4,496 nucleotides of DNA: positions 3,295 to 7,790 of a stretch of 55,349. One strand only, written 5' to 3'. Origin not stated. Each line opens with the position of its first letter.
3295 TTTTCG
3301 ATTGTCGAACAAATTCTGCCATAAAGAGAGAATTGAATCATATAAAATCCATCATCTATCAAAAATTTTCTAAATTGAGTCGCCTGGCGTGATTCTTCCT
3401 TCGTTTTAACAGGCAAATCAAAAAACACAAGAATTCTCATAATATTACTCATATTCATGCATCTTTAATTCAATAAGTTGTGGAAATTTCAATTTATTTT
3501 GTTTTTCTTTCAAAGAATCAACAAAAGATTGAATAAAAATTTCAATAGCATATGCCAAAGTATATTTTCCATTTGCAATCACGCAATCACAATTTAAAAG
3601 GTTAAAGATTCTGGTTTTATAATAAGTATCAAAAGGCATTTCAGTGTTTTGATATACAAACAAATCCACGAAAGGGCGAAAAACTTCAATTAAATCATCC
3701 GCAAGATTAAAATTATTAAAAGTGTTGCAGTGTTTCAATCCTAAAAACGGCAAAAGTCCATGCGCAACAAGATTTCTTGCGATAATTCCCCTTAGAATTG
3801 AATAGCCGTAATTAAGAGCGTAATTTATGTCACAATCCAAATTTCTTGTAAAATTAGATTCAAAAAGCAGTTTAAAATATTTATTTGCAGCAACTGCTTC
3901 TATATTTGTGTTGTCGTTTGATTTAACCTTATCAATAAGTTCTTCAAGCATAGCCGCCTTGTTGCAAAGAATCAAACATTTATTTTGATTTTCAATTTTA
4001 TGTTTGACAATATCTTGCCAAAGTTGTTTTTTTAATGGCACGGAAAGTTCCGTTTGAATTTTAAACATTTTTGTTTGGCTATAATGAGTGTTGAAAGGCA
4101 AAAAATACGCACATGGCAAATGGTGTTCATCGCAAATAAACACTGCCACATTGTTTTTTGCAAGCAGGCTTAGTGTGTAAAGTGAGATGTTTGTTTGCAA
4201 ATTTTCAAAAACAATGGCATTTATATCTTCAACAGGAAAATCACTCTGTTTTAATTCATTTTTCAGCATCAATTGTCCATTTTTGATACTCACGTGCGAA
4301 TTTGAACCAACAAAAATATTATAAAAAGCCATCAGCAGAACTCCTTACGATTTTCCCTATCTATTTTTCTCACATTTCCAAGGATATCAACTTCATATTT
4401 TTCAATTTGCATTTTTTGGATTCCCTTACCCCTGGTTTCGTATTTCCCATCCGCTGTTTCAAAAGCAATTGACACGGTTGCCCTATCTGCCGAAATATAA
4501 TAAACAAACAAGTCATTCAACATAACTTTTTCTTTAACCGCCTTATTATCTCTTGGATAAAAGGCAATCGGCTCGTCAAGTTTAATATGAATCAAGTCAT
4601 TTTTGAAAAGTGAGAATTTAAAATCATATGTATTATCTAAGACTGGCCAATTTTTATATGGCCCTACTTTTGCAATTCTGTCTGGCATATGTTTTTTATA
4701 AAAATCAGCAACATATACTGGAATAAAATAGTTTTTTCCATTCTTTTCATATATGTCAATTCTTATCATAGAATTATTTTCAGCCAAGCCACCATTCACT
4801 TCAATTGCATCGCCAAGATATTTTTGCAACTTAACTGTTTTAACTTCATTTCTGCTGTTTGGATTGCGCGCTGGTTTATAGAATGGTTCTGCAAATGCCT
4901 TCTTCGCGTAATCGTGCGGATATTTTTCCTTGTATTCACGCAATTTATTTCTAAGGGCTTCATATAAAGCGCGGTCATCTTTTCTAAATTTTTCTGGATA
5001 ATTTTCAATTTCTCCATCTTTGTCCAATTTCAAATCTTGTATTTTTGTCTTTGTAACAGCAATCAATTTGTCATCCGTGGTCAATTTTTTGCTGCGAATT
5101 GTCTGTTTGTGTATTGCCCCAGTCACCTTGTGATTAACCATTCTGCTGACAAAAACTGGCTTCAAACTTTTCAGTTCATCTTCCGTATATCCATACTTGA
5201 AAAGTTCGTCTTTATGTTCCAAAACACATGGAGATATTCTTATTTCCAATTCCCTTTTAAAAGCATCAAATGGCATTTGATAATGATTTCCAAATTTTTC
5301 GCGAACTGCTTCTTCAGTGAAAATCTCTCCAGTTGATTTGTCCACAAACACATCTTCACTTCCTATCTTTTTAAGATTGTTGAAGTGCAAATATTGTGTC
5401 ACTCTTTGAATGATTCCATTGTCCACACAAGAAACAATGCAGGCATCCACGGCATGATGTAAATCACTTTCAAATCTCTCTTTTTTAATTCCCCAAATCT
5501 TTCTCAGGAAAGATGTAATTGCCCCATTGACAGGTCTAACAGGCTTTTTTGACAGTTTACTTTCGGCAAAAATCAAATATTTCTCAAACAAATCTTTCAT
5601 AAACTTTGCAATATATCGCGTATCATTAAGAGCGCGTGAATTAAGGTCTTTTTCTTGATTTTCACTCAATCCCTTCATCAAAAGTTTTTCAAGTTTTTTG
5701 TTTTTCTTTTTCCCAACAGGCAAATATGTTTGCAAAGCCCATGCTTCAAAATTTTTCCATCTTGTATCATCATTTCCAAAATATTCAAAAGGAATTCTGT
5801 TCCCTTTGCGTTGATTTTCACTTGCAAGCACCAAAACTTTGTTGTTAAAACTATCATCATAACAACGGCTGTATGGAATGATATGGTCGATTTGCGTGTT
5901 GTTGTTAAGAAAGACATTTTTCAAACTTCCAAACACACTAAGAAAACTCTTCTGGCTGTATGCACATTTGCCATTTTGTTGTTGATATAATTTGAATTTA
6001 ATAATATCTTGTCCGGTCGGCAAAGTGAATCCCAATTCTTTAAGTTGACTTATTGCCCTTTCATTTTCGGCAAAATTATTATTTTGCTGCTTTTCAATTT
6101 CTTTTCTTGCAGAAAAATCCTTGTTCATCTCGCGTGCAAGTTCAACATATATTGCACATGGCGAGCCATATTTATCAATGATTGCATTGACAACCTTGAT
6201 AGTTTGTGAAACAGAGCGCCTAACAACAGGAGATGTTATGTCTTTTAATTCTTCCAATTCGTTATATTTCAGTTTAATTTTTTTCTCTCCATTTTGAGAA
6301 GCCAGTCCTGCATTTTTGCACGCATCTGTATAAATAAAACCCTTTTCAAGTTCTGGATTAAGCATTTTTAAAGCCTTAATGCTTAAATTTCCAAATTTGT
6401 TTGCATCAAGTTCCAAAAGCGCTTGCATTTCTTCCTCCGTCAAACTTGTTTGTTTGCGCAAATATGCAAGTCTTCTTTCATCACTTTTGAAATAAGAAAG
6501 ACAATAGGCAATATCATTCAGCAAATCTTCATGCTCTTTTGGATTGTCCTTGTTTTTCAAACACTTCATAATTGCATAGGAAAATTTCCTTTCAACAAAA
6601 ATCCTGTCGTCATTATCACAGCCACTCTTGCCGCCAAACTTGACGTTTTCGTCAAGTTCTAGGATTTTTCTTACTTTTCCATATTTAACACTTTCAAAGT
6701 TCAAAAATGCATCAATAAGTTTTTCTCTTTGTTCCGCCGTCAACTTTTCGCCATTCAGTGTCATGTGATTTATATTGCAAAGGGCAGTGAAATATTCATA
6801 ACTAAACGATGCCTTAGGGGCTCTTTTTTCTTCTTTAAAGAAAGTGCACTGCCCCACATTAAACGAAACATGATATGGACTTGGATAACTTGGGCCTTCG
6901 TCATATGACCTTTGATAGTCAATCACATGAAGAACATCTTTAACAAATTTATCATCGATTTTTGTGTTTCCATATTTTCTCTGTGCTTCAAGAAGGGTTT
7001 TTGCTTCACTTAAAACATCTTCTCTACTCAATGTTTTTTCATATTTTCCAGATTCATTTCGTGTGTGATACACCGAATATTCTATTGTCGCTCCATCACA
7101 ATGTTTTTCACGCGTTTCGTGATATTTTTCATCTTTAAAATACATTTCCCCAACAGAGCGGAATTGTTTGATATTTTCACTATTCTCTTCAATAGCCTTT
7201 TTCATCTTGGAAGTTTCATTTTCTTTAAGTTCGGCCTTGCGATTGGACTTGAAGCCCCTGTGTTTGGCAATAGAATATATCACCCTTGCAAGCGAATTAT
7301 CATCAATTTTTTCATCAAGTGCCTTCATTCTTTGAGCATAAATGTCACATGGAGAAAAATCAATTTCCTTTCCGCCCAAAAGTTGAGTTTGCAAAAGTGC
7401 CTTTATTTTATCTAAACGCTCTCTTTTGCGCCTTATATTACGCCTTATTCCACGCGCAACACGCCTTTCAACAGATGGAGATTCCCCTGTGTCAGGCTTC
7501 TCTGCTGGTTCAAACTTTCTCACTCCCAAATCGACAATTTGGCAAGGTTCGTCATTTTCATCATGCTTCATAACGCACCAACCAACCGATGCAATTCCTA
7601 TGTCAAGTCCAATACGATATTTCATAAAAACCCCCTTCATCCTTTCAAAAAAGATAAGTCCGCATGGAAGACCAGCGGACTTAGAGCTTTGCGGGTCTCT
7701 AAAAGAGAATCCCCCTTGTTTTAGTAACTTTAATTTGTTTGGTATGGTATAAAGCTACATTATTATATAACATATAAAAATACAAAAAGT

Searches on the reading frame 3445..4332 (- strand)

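Call 75: search_protein_families(library=pfam, proteins=[window:3445-4332:-], max_evalue=0.001)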
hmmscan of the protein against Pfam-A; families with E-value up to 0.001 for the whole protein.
window:3445-4332:- (295 aa): 1 family
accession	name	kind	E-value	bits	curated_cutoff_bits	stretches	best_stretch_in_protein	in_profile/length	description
PF01867.21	Cas_Cas1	-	8.6e-23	81.3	22.3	1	10-228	6-248/283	CRISPR associated protein Cas1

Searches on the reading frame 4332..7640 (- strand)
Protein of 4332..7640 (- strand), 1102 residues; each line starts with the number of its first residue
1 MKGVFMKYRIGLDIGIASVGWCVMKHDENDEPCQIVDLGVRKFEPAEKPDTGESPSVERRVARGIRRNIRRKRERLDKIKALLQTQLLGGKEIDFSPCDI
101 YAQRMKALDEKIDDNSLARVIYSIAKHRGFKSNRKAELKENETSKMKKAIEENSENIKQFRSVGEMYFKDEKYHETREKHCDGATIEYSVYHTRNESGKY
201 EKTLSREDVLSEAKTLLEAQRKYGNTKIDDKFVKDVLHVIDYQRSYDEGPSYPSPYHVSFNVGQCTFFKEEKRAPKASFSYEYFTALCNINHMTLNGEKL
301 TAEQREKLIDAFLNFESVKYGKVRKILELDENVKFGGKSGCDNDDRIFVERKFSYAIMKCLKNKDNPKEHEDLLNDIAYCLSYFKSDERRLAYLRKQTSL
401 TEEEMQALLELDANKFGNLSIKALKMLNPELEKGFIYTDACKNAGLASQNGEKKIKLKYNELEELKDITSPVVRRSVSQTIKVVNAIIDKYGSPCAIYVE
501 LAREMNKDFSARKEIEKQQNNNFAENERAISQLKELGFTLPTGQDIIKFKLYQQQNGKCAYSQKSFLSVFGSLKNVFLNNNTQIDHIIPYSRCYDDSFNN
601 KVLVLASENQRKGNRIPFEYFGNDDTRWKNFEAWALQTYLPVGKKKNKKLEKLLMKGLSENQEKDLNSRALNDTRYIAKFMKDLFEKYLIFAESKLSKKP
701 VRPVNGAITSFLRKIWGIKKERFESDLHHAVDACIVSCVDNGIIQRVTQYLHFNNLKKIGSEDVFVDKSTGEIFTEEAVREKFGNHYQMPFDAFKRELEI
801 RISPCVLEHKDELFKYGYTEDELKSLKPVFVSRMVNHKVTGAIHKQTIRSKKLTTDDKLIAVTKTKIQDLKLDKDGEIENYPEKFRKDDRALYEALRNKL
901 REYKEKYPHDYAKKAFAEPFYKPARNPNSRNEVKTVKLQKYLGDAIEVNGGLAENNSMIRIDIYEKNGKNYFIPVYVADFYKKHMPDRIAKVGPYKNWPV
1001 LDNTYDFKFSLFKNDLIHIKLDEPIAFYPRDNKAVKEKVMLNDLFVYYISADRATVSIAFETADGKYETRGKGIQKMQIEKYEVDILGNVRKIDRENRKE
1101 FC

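Call 75: search_protein_families(library=pfam, proteins=[window:4332-7640:-], max_evalue=0.001)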
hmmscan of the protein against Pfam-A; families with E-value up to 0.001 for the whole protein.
window:4332-7640:- (1102 aa): 5 families
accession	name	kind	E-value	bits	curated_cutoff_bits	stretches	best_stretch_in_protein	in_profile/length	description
PF13395.12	HNH_4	-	1.1e-17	64.2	22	1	578-618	14-54/54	HNH endonuclease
PF18541.7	RuvC_III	-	6.6e-14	52.7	26.2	1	663-721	3-56/179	RuvC endonuclease subdomain 3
PF16592.10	Cas9_REC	-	5.9e-11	42.3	25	1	264-428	332-500/541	REC lobe of CRISPR-associated endonuclease Cas9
PF22702.2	Cas9_RuvC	-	3.5e-07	30.8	27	1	675-747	1-74/151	Cas9 RuvC domain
PF18470.6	Cas9_a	-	0.00026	21.2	26.9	1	262-332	7-85/221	Cas9 alpha-helical lobe domain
